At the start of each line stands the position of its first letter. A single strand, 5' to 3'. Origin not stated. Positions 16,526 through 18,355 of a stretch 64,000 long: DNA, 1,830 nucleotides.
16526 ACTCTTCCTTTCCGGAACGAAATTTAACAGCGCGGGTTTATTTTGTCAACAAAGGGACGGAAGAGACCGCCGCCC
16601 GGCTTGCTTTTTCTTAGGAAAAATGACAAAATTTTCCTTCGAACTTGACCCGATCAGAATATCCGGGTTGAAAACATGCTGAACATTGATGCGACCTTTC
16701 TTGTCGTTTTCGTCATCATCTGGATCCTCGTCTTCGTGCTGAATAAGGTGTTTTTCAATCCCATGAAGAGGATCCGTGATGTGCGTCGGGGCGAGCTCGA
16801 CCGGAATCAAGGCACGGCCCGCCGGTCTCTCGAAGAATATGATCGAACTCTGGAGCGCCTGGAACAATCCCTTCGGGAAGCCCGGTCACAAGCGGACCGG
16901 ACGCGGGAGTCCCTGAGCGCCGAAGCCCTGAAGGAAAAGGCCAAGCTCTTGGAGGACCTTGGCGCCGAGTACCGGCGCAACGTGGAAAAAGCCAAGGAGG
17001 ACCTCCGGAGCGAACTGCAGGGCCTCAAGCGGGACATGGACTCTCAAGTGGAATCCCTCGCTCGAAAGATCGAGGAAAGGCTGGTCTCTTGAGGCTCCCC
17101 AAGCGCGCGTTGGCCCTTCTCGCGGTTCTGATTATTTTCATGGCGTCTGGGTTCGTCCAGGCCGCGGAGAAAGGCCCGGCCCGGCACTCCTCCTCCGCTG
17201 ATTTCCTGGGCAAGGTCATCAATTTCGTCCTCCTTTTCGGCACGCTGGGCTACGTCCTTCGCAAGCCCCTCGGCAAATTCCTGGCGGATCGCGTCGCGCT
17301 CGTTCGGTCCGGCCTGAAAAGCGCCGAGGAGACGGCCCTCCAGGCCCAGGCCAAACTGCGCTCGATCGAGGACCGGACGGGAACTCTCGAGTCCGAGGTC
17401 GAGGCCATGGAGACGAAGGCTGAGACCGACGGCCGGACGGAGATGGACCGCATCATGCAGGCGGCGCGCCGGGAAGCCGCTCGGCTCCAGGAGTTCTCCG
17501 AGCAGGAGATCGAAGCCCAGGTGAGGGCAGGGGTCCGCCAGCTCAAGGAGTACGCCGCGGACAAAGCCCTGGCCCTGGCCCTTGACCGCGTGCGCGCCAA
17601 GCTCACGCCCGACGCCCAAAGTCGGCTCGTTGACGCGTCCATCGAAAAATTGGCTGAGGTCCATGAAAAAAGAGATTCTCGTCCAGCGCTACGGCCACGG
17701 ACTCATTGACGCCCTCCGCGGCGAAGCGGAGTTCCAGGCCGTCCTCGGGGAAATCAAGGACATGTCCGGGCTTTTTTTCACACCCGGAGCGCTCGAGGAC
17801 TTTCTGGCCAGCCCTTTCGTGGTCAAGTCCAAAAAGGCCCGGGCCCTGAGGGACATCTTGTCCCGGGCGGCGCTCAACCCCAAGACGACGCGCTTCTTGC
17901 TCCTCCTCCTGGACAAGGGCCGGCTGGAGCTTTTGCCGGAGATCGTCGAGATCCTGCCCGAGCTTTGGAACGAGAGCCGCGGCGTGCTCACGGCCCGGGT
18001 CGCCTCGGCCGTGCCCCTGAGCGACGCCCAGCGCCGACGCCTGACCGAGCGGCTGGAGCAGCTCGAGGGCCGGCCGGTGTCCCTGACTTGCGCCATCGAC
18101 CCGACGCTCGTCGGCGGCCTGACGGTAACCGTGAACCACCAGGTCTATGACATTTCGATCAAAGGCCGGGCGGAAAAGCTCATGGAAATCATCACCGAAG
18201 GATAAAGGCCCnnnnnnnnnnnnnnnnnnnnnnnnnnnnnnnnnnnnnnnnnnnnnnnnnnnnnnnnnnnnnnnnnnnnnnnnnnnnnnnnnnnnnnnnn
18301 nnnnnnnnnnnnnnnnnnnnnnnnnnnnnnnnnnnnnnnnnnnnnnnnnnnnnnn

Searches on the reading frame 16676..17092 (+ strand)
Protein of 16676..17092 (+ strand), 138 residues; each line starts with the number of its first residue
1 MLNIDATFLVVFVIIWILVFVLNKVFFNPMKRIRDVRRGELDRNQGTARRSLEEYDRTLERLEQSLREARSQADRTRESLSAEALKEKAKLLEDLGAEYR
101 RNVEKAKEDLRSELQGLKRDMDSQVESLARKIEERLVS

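Call 81: search_protein_families(library=pfam, proteins=[window:16676-17092:+], max_evalue=0.0001)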
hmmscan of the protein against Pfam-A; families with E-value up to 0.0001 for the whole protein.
window:16676-17092:+ (138 aa): 1 family
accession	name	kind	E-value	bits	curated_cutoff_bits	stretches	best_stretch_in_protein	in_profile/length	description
PF00430.23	ATP-synt_B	-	2e-15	57.5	28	1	7-136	1-130/132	ATP synthase B/B' CF(0)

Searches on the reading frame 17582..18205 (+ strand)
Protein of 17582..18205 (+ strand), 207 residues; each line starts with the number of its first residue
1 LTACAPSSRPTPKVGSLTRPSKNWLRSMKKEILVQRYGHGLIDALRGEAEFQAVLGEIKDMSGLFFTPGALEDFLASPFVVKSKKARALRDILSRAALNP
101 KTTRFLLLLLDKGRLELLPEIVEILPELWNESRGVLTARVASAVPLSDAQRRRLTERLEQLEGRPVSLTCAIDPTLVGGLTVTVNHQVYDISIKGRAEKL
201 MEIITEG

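Call 51: search_protein_families(library=pfam, proteins=[window:17582-18205:+], max_evalue=0.000001)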
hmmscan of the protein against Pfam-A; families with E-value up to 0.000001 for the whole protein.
window:17582-18205:+ (207 aa): 1 family
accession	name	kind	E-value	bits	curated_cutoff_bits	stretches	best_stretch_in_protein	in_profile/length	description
PF00213.23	OSCP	-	3.9e-37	128.4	22.3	1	35-202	3-170/172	ATP synthase delta (OSCP) subunit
